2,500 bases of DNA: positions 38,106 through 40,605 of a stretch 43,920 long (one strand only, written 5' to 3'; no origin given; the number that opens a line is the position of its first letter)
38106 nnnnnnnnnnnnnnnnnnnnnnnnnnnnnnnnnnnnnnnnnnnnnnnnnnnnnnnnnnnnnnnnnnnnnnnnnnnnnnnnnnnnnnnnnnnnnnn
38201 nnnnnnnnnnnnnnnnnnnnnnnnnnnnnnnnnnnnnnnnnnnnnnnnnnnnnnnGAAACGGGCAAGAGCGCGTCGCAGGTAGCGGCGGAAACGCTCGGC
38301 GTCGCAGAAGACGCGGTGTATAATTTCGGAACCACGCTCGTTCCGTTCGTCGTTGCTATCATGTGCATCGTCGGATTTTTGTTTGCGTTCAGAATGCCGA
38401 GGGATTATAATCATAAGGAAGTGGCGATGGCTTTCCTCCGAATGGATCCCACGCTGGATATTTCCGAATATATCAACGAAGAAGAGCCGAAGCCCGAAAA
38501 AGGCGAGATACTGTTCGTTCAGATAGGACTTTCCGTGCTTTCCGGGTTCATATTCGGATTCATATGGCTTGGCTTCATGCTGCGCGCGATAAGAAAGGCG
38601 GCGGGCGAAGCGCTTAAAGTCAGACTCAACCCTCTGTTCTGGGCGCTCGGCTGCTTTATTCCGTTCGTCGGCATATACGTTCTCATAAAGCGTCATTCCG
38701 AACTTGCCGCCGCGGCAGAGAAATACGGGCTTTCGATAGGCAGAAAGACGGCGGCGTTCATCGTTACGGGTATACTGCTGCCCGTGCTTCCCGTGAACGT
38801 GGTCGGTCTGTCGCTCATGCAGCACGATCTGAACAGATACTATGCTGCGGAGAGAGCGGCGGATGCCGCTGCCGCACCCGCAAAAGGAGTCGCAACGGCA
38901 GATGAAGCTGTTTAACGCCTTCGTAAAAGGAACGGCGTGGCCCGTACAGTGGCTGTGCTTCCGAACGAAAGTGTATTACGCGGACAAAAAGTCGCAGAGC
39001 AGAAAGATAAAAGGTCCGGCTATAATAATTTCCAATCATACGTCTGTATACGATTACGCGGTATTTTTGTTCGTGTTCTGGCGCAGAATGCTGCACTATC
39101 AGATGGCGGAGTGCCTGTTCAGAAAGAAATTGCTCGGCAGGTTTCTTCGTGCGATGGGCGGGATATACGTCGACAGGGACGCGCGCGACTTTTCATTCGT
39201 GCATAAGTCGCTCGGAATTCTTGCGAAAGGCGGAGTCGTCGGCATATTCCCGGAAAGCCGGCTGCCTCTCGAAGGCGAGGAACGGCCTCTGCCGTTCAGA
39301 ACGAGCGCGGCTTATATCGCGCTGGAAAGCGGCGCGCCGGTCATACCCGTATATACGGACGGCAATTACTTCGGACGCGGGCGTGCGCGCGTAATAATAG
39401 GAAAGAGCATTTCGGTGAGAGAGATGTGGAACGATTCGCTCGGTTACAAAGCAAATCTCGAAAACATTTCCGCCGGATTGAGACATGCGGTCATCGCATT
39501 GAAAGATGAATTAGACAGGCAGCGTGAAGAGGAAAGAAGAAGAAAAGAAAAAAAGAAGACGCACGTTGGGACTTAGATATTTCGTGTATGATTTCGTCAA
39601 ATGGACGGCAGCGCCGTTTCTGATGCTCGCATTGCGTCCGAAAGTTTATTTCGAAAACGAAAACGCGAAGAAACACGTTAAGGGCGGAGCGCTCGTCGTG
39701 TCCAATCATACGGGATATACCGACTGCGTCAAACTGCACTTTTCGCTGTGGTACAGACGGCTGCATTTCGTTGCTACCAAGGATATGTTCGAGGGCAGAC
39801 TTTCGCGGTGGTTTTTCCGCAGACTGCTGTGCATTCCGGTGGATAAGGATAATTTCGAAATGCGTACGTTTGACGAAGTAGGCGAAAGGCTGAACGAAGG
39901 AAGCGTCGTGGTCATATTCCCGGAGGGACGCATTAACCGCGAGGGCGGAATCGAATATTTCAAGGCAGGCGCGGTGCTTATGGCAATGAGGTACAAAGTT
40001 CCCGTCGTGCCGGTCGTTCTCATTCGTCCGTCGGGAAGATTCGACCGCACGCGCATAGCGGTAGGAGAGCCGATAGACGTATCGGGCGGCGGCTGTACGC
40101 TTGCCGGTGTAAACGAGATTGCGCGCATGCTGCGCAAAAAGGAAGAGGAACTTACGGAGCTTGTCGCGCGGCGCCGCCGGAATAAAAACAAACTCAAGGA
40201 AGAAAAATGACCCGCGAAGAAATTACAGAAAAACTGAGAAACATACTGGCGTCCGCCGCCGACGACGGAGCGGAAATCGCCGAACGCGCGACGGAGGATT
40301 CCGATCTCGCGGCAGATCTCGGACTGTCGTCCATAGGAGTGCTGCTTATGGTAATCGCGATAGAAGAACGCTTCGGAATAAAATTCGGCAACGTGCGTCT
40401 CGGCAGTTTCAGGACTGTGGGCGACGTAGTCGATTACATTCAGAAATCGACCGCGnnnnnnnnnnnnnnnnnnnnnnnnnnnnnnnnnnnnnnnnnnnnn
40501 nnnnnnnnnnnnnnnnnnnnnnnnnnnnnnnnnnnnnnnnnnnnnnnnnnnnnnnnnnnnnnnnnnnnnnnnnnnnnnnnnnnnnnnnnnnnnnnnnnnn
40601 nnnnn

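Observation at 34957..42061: Translationally coupled operon combining adenylase-carrier, MelB/Mfsd2a-like transporter, two PlsC acyltransferases, ACP and an LRAT-PPTase fusion: a self-contained, possibly phase-variable lipid re-acylation system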

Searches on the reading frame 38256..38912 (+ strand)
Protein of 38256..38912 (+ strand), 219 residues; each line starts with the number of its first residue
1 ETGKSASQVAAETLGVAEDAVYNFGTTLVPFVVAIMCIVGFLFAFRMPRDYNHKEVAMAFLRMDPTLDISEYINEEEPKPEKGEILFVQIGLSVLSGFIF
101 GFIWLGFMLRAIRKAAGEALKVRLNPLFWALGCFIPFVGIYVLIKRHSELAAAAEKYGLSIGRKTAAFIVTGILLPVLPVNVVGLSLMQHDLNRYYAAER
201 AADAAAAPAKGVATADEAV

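Call 37: search_protein_families(library=pfam, proteins=[window:38256-38912:+], max_evalue=1)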
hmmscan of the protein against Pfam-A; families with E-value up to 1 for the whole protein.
window:38256-38912:+ (219 aa): 2 families
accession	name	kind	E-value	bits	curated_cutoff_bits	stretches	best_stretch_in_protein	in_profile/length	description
PF18936.5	DUF5684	-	0.002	19.1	27.4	1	121-178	15-70/81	Family of unknown function (DUF5684)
PF13858.11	DUF4199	-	0.19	12.6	32.3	1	97-195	3-100/165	Protein of unknown function (DUF4199)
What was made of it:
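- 36906..38915 (+): g2: MFS_2 (GPH family) transporter with a C-terminal extension of three transmembrane helices (669 aa). The extension gives only a weak DUF5684 hit (call 37).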

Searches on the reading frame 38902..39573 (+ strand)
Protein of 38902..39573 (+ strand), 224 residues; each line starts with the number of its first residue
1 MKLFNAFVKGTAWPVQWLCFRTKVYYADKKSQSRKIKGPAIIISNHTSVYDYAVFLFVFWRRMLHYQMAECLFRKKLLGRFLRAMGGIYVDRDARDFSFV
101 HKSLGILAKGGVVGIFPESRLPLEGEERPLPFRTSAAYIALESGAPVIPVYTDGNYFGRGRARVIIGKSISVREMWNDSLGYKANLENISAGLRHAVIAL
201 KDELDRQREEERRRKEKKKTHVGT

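Call 3: search_protein_families(library=pfam, proteins=[window:38902-39573:+], max_evalue=0.01)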
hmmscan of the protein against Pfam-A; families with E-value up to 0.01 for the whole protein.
window:38902-39573:+ (224 aa): 1 family
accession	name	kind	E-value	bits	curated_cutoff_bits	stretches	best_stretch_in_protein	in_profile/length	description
PF01553.26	Acyltransferase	-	4.8e-20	72.2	23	1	33-151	12-130/132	Acyltransferase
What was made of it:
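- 38902..39576 (+): g3: PlsC-type (LPLAT) acyltransferase a (224 aa from ATG 38902; a gene caller chose 38863). Pfam Acyltransferase 72.2 bits (call 3).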

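Call 5: search_protein_families(library=ncbifam, proteins=[window:38902-39573:+], max_evalue=0.001)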
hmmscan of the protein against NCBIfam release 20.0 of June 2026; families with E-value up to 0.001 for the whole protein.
window:38902-39573:+ (224 aa): 4 families
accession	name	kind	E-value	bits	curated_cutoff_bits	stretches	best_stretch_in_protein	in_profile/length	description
TIGR00530.1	AGP_acyltrn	subfamily_domain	6.1e-16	58.4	102.95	1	33-151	11-128/130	1-acylglycerol-3-phosphate O-acyltransferase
NF006386.0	PRK08633.1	equivalog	1.2e-11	43.1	1221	1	36-155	439-554/1147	acyl-[ACP]--phospholipid O-acyltransferase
NF005959.0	PRK08043.1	equivalog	0.00013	20.3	886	1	20-158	14-143/719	bifunctional acyl-ACP--phospholipid O-acyltransferase/long-chain-fatty-acid--ACP ligase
NF005291.0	PRK06814.1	equivalog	0.00015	19.8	1349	1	34-155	450-566/1140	acyl-[ACP]--phospholipid O-acyltransferase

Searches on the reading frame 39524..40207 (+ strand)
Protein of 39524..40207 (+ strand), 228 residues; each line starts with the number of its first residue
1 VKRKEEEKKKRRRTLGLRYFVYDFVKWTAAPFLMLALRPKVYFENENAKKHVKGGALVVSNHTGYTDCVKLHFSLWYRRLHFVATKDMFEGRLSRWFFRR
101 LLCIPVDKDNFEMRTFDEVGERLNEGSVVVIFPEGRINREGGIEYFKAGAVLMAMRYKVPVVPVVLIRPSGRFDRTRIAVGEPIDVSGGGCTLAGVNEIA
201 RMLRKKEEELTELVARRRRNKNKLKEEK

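Call 3: search_protein_families(library=pfam, proteins=[window:39524-40207:+], max_evalue=0.01)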
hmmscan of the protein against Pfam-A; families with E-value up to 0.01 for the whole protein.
window:39524-40207:+ (228 aa): 1 family
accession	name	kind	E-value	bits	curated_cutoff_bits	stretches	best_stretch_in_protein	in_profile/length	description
PF01553.26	Acyltransferase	-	2.8e-28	98.8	23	1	42-166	3-131/132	Acyltransferase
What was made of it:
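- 39584..40210 (+): g4: PlsC-type acyltransferase b (208 aa; alternative GTG start at 39524). Pfam Acyltransferase 98.8 bits (call 3).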

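Call 5: search_protein_families(library=ncbifam, proteins=[window:39524-40207:+], max_evalue=0.001)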
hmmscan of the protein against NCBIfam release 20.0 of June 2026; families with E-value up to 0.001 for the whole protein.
window:39524-40207:+ (228 aa): 6 families
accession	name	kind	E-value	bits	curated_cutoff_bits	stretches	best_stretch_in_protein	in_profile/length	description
NF006386.0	PRK08633.1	equivalog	1.1e-22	79.6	1221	1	52-166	439-551/1147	acyl-[ACP]--phospholipid O-acyltransferase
TIGR00530.1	AGP_acyltrn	subfamily_domain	1.9e-20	73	102.95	1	49-166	9-129/130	1-acylglycerol-3-phosphate O-acyltransferase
NF005291.0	PRK06814.1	equivalog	1.5e-08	33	1349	1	50-165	450-562/1140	acyl-[ACP]--phospholipid O-acyltransferase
NF005959.0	PRK08043.1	equivalog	8.5e-07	27.6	886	1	54-165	28-136/719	bifunctional acyl-ACP--phospholipid O-acyltransferase/long-chain-fatty-acid--ACP ligase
NF052553.1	LyOrLpactfOlsABRUA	equivalog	0.00011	21.5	300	1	56-137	67-147/263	lyso-ornithine lipid O-acyltransferase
NF011593.0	PRK15018.1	equivalog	0.00028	20.7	501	1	123-185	135-205/245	1-acylglycerol-3-phosphate O-acyltransferase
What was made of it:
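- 39584..40210 (+): The best NCBIfam hit is the acyltransferase part of acyl-[ACP]--phospholipid O-acyltransferase PRK08633 (E 1e-22, call 5).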

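Call 36: search_solved_structures(query=window:39584-40207:+, max_evalue=0.01)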
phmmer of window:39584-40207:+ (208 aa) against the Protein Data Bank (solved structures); distinct sequences matched with E-value up to 0.01: 1.
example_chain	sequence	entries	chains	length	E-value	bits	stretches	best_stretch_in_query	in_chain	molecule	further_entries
5kym_A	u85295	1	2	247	1.2e-07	34.9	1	36-169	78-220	1-acyl-sn-glycerol-3-phosphate acyltransferase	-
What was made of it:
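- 39584..40210 (+): It matches PDB 5kym, Thermotoga PlsC, at E 1e-7 (call 36).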

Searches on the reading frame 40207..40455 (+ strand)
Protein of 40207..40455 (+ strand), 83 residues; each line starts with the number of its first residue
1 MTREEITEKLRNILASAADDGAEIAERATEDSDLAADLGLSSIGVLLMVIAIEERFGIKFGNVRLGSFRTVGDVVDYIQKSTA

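Call 3: search_protein_families(library=pfam, proteins=[window:40207-40455:+], max_evalue=0.01)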
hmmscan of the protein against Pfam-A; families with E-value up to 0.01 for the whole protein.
window:40207-40455:+ (83 aa): 1 family
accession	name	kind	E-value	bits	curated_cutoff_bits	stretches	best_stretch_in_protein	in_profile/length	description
PF00550.31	PP-binding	-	4.7e-09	36.8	20.8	1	9-78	2-67/67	Phosphopantetheine attachment site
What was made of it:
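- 40207..40458 (+): g5: free-standing acyl carrier protein (83 aa). Pfam PP-binding 36.8 bits (call 3).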

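Call 5: search_protein_families(library=ncbifam, proteins=[window:40207-40455:+], max_evalue=0.001)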
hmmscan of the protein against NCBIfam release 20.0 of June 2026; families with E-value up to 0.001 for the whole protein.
window:40207-40455:+ (83 aa): 16 families
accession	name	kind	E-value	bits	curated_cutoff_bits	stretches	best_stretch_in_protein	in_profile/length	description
NF009104.0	PRK12449.1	equivalog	2.9e-11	43.2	70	1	1-81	1-78/80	acyl carrier protein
NF002147.0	PRK00982.1-1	equivalog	7e-11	41.8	84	1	1-81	3-80/83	acyl carrier protein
TIGR00517.1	acyl_carrier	equivalog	8.7e-11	41.5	70.45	1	5-81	3-76/77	acyl carrier protein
NF002148.0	PRK00982.1-2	subfamily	1e-10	41.3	71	1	3-81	2-77/79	acyl carrier protein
NF002150.0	PRK00982.1-4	subfamily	1.1e-10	41.6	66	1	1-82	1-79/80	acyl carrier protein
NF040636.1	AcpM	exception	1.5e-09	37.7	146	1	2-81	2-78/93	meromycolate extension acyl carrier protein AcpM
NF002151.0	PRK00982.1-5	equivalog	4.1e-08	33.2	92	1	5-82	3-77/78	acyl carrier protein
NF004533.0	PRK05883.1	equivalog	4.7e-08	32.8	72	1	5-78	23-93/100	acyl carrier protein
NF003757.0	PRK05350.1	equivalog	5.4e-08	32.9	65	1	1-80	2-78/83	acyl carrier protein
NF005480.0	PRK07081.1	equivalog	2.9e-06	27.1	72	1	7-74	2-69/83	acyl carrier protein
NF058660.1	cispen_ACP_AmcB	equivalog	6e-06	26.3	80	1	8-81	4-78/80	cispentacin biosynthesis acyl carrier protein AmcB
TIGR04069.1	ocin_ACP_rel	hypoth_equivalog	1e-05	25.9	70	1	5-78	1-77/77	peptide maturation system acyl carrier-related protein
NF002149.0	PRK00982.1-3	equivalog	1.1e-05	25.2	106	1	5-81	3-76/78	acyl carrier protein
NF005798.0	PRK07639.1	equivalog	7e-05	23.2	100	1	1-81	1-81/91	petrobactin biosynthesis protein AsbD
NF006031.0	PRK08172.1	equivalog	8.3e-05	23.2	76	1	9-81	8-77/82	acyl carrier protein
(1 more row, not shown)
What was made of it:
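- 40207..40458 (+): It hits ACP models of NCBIfam below their cut-offs (call 5).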
